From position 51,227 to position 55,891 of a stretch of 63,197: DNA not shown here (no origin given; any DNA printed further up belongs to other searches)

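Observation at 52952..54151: Two histidine-phosphatase (PGAM-like) domains inserted at separate points in the IleRS catalytic core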

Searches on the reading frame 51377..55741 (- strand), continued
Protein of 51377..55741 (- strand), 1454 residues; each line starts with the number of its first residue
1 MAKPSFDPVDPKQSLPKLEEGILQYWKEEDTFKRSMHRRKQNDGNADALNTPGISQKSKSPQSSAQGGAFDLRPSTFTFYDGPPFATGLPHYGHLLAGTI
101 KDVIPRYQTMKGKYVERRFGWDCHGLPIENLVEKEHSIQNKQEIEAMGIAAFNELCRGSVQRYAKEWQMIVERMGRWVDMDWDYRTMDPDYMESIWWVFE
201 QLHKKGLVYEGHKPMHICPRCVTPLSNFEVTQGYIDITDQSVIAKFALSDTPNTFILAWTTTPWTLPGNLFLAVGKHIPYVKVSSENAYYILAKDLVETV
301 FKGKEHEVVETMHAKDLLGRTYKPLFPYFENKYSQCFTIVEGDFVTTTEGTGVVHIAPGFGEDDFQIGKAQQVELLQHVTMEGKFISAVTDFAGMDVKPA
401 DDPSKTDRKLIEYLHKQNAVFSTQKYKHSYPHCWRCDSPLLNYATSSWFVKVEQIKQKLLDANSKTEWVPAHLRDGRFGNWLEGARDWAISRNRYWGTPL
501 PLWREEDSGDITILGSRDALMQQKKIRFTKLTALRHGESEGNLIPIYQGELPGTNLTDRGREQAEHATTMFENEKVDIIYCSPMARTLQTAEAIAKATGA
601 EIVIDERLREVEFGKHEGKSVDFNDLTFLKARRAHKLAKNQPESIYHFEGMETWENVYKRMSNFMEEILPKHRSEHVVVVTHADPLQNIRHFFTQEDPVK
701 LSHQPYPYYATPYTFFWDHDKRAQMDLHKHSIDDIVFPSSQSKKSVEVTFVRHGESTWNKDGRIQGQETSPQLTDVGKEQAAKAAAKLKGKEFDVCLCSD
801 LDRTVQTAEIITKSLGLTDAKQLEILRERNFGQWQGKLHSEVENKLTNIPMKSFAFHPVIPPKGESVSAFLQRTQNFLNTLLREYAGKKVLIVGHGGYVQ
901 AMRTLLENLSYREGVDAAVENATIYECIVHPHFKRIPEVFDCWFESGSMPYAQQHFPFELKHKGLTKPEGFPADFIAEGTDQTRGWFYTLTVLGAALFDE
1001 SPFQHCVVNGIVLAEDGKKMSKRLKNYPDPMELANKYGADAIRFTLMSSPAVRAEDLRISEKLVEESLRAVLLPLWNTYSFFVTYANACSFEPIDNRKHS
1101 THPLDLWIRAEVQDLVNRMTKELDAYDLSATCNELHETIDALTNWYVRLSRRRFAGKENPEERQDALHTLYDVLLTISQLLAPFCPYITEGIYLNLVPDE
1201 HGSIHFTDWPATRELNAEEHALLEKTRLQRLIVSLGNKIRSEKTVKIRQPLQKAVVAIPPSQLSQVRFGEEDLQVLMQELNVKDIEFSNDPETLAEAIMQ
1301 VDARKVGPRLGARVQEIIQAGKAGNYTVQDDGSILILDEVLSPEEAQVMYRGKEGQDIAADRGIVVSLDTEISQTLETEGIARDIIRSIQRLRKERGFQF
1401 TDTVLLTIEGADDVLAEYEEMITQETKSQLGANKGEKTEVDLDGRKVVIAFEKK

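Call 9: search_solved_structures(query=window:51377-55741:-, max_evalue=1e-20, show_alignments=2)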
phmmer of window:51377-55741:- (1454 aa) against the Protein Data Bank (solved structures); distinct sequences matched with E-value up to 1e-20: 17.
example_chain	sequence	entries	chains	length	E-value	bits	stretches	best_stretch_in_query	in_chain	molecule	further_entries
8wnd_A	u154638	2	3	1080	8.8e-236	788.7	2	76-533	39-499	isoleucine--tRNA ligase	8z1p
9w01_B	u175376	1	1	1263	2.9e-232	777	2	76-522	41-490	Isoleucine--tRNA ligase, cytoplasmic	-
7d5c_A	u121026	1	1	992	3.9e-225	753.4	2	76-533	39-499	Isoleucine--tRNA ligase, cytoplasmic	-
9wqs_A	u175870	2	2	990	4.9e-225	753.1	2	76-533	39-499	Isoleucine--tRNA ligase, cytoplasmic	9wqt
6ldk_A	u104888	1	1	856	2.2e-224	750.9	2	76-520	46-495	Isoleucine--tRNA ligase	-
8c8v_A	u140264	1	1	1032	5.6e-211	706.5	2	76-506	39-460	Isoleucine--tRNA ligase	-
8c8u_A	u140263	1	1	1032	1.9e-210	704.7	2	76-506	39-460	Isoleucine--tRNA ligase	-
8c9d_A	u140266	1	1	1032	1.9e-209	701.4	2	76-506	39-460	Isoleucine--tRNA ligase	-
8c8w_A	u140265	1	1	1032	3.2e-209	700.7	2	76-506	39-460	Isoleucine--tRNA ligase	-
1ile_A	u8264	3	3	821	2.3e-192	644.8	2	77-520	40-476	ISOLEUCYL-TRNA SYNTHETASE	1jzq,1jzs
8c9e_A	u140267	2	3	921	1.3e-98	334.1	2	76-508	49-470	Isoleucine--tRNA ligase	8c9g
8c9f_A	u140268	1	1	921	3.8e-96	326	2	76-508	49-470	Isoleucine--tRNA ligase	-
1ffy_A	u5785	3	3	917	1.3e-86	294.4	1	75-511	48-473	ISOLEUCYL-TRNA SYNTHETASE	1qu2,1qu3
8wni_A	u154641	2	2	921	8.6e-76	258.5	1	68-504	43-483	Isoleucine--tRNA ligase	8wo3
8wnf_A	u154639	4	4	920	9.4e-76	258.4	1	69-504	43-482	Isoleucine--tRNA ligase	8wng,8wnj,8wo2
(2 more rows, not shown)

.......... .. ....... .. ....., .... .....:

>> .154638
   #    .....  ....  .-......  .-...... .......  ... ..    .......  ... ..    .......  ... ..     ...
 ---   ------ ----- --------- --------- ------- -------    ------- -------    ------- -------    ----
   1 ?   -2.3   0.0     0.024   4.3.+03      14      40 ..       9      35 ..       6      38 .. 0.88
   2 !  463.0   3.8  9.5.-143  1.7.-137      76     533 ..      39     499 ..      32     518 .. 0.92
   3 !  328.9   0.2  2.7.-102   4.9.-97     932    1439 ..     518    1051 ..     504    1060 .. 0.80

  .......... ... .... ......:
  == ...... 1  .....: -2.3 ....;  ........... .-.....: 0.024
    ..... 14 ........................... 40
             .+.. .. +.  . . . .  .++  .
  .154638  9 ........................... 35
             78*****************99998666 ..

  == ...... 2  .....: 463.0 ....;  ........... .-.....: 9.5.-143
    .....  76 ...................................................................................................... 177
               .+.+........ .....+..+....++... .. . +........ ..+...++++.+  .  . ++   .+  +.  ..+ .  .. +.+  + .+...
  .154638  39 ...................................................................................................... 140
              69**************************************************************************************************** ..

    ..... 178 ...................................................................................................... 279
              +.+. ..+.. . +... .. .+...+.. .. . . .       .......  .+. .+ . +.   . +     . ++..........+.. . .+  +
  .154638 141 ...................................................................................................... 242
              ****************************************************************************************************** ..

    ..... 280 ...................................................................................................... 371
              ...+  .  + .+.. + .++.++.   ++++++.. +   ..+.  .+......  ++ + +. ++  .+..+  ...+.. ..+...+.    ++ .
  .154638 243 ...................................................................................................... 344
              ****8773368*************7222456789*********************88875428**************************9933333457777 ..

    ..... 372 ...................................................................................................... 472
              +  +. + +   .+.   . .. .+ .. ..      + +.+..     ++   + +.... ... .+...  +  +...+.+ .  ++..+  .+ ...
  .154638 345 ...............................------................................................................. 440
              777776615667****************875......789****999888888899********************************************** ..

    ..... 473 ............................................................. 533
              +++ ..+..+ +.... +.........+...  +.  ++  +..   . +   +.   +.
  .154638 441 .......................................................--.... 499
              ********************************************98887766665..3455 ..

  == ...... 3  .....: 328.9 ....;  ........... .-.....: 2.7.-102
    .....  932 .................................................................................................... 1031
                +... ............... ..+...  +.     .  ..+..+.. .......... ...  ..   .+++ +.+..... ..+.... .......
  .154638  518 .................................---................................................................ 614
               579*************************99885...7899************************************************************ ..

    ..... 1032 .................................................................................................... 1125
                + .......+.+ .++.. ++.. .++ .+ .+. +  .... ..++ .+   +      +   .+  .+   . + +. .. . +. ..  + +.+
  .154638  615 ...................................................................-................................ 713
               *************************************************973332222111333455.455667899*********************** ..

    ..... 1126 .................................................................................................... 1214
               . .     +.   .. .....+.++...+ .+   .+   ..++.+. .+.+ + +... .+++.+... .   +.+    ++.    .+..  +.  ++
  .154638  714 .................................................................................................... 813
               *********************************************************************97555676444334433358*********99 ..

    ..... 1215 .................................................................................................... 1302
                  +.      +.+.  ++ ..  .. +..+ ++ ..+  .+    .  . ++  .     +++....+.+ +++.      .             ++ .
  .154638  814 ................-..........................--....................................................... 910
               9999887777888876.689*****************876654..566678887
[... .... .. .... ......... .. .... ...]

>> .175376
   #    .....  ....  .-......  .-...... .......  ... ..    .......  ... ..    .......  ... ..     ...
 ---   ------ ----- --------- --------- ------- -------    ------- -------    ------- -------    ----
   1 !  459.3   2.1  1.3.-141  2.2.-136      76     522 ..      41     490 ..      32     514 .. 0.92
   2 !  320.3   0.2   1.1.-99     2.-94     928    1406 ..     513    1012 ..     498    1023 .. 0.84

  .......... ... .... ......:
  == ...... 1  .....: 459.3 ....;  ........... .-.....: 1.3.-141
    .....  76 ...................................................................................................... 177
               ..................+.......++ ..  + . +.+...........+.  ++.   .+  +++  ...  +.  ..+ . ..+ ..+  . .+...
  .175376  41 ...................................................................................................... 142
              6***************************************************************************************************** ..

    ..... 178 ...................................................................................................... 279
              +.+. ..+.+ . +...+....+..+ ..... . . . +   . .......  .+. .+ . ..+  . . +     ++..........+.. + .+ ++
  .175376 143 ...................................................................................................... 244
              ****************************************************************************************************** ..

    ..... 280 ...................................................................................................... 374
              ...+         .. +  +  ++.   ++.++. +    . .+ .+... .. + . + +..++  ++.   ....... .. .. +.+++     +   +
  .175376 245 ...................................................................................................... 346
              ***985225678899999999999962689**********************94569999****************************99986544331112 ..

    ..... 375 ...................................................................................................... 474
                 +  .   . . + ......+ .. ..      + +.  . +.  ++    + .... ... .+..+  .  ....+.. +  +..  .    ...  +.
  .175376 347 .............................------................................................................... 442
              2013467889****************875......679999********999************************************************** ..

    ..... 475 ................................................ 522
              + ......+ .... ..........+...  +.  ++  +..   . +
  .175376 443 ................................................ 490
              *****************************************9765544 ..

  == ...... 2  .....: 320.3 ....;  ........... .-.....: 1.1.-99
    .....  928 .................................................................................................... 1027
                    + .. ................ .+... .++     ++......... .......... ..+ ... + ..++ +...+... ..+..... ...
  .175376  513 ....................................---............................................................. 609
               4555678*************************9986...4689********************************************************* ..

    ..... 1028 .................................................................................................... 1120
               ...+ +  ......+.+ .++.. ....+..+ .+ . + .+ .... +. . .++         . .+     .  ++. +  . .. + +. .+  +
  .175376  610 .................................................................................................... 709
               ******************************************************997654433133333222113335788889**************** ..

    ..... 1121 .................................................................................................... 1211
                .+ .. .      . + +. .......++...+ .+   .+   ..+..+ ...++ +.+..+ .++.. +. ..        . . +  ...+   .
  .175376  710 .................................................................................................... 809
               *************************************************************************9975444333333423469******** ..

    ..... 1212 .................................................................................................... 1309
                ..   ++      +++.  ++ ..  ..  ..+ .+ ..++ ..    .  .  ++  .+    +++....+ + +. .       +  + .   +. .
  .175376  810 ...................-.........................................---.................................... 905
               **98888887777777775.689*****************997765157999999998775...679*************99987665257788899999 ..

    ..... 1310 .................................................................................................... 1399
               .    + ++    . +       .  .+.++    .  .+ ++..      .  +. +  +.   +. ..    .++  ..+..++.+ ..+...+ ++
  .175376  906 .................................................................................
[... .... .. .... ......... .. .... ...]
